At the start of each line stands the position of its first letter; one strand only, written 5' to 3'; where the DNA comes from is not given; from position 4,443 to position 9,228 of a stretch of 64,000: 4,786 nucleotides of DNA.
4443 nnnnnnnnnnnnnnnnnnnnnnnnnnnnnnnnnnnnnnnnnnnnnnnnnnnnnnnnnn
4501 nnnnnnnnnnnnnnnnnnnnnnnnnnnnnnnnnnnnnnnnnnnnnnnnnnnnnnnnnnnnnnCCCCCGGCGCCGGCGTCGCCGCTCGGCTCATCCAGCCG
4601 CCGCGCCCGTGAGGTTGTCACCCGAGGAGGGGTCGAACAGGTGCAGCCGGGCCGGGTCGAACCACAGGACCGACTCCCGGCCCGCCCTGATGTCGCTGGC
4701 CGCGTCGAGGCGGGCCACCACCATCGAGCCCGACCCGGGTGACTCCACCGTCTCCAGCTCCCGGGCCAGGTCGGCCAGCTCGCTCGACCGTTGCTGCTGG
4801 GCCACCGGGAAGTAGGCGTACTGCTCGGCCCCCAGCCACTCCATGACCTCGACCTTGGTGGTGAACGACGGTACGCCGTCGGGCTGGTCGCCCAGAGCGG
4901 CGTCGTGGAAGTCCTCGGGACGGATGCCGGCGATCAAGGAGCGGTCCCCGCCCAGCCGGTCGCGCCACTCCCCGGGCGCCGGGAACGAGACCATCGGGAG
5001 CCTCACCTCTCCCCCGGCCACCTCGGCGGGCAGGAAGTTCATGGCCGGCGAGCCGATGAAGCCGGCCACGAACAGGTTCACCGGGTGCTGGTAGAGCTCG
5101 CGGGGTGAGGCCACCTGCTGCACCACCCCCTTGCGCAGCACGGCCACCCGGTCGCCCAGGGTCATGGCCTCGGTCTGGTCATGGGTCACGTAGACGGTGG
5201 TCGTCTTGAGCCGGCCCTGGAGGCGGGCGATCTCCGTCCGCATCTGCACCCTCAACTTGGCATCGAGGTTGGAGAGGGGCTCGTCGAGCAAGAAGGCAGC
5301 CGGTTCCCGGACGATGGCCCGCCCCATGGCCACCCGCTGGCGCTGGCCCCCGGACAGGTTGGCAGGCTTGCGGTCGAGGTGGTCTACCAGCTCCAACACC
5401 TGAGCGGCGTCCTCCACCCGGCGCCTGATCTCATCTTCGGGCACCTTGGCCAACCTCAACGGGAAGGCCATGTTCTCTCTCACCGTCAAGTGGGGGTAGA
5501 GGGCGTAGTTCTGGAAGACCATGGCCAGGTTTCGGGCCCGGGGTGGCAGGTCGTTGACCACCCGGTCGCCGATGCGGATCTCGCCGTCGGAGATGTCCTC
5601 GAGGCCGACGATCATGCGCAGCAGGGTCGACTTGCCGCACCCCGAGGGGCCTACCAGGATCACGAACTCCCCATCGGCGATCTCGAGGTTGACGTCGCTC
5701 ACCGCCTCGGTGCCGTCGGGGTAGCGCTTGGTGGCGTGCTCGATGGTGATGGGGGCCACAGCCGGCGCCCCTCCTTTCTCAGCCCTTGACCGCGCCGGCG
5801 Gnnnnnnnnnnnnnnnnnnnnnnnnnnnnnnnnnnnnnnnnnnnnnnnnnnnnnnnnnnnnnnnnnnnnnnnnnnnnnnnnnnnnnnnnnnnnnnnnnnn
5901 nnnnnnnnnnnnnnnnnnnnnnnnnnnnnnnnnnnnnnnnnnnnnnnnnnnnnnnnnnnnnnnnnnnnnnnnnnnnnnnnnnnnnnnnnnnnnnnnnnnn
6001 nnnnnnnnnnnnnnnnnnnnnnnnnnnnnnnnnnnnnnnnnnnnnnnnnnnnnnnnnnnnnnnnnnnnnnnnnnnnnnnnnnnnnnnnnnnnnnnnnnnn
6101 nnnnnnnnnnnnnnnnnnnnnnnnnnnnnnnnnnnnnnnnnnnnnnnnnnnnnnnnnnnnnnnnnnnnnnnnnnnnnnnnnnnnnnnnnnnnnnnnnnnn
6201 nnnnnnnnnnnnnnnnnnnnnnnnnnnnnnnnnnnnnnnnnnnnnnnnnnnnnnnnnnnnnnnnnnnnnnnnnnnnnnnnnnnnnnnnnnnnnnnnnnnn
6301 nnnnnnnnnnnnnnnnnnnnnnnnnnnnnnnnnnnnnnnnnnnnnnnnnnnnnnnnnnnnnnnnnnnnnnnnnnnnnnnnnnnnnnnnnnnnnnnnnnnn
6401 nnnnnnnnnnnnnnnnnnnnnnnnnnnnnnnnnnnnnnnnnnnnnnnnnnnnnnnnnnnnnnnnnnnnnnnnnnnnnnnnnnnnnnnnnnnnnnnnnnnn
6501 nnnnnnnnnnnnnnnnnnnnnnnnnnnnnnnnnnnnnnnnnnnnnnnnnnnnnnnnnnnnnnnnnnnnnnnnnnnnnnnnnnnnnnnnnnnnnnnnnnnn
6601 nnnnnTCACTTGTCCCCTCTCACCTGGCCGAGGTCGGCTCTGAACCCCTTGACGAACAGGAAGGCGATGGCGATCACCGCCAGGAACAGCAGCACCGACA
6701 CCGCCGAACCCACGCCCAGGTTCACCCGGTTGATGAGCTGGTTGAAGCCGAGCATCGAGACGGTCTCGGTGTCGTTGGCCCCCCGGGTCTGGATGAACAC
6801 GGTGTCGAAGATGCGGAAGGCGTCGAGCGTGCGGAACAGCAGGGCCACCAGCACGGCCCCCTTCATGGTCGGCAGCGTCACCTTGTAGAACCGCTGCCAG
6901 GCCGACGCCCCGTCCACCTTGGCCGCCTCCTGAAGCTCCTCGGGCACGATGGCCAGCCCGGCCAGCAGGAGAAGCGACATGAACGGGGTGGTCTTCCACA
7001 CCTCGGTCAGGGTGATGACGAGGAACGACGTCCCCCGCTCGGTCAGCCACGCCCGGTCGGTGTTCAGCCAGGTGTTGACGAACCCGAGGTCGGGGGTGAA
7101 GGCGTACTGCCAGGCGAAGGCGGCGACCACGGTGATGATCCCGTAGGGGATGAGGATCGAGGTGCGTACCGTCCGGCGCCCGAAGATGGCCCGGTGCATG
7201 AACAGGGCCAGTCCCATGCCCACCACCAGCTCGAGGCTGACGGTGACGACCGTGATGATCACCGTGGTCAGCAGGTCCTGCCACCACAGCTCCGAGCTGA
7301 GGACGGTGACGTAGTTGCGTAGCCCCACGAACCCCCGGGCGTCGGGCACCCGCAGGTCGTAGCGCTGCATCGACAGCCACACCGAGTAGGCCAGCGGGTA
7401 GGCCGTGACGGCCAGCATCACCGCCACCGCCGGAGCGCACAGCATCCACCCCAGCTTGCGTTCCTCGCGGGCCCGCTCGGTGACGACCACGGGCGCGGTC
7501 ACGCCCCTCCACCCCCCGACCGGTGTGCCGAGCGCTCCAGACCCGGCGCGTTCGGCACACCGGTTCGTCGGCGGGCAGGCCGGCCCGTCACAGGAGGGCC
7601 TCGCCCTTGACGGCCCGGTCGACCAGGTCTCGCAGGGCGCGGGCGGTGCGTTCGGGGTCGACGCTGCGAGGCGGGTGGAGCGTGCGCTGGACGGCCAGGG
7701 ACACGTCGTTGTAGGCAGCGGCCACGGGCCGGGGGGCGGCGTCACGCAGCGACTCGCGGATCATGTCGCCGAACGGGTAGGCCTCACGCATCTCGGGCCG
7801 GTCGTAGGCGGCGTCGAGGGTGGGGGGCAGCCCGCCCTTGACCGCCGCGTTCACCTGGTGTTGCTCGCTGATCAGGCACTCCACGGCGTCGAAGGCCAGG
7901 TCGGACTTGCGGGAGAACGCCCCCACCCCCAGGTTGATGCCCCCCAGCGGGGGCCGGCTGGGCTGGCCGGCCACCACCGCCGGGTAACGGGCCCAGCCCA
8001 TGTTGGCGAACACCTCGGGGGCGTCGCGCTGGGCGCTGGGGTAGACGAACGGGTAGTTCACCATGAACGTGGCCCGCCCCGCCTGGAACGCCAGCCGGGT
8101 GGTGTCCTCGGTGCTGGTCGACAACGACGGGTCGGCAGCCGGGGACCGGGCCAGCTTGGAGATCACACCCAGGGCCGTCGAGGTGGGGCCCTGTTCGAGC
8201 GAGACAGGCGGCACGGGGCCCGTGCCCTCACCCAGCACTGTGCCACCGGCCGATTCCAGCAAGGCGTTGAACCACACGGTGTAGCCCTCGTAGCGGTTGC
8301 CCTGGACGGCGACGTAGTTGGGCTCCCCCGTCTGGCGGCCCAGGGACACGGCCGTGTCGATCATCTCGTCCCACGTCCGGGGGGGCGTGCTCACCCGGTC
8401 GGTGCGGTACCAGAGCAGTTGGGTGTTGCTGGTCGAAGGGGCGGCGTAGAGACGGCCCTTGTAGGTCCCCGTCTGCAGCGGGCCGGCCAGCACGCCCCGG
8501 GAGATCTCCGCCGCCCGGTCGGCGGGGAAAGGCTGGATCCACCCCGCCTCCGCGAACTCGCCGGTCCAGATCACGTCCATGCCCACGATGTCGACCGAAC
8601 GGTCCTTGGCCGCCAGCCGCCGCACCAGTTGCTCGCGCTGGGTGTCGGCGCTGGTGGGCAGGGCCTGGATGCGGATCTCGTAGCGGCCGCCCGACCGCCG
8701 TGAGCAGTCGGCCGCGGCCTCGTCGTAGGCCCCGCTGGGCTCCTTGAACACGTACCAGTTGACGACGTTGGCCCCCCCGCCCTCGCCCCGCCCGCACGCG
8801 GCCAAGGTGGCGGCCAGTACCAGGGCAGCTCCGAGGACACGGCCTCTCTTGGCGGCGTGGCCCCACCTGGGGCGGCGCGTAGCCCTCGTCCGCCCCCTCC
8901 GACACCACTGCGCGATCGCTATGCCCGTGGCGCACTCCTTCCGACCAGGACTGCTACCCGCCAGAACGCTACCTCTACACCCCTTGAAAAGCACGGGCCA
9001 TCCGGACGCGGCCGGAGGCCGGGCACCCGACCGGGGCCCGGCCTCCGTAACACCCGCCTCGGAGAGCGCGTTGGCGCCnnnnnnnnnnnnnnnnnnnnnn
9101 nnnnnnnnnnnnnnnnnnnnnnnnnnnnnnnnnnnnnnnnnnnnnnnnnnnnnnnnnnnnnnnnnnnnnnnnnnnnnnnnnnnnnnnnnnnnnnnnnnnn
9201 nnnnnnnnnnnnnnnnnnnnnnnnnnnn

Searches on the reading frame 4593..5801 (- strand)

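Call 14: search_protein_families(library=pfam, proteins=[window:4593-5801:-], max_evalue=0.001)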
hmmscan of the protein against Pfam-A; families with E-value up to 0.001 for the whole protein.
window:4593-5801:- (403 aa): 7 families
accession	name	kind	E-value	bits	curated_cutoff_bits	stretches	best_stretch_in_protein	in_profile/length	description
PF00005.33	ABC_tran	-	3.5e-33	115.5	25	1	35-176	2-136/137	ABC transporter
PF17912.7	OB_MalK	-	5.1e-10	40.5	27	1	250-298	1-53/53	MalK OB fold domain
PF08402.16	TOBE_2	-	1.1e-06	29.1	21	0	354-389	38-76/76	TOBE domain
PF17850.7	CysA_C_terminal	-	1.5e-05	25.9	29.7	1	255-299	1-42/43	CysA C-terminal regulatory domain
PF03193.22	RsgA_GTPase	-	0.00016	22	30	1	34-76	97-138/174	RsgA GTPase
PF13304.12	AAA_21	-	0.00029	21.4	27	0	46-72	1-26/304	AAA domain, putative AbiEii toxin, Type IV TA system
PF02463.25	SMC_N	-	0.00048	20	40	0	44-213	24-205/220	RecF/RecN/SMC N terminal domain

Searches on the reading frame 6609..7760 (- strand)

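Call 14: search_protein_families(library=pfam, proteins=[window:6609-7760:-], max_evalue=0.001)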
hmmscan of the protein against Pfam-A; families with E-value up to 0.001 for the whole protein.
window:6609-7760:- (384 aa): 1 family
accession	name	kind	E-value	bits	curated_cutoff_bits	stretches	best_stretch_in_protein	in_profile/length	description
PF00528.27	BPD_transp_1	-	6.6e-12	46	26.4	1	179-370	3-175/184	Binding-protein-dependent transport system inner membrane component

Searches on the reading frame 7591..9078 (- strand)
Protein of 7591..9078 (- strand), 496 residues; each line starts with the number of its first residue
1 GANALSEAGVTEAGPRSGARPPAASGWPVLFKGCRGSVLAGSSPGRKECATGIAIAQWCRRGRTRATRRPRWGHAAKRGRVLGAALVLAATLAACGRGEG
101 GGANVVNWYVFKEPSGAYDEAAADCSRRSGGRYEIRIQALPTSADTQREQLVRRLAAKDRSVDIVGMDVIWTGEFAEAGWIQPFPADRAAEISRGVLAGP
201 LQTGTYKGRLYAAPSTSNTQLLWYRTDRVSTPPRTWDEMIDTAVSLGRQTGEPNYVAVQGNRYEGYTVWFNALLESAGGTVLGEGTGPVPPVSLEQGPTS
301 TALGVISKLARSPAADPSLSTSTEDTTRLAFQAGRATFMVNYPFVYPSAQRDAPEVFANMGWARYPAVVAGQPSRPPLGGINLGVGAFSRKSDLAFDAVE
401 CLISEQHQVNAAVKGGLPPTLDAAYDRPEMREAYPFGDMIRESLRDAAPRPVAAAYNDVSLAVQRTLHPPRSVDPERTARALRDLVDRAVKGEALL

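Call 14: search_protein_families(library=pfam, proteins=[window:7591-9078:-], max_evalue=0.001)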
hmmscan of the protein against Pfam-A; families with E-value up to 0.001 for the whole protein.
window:7591-9078:- (496 aa): 2 families
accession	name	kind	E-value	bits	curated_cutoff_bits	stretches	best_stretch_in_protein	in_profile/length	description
PF01547.30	SBP_bac_1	-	5.1e-23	83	26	1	135-408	24-306/307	Bacterial extracellular solute-binding protein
PF13416.11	SBP_bac_8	-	3e-17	63.8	27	1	131-430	11-271/279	Bacterial extracellular solute-binding protein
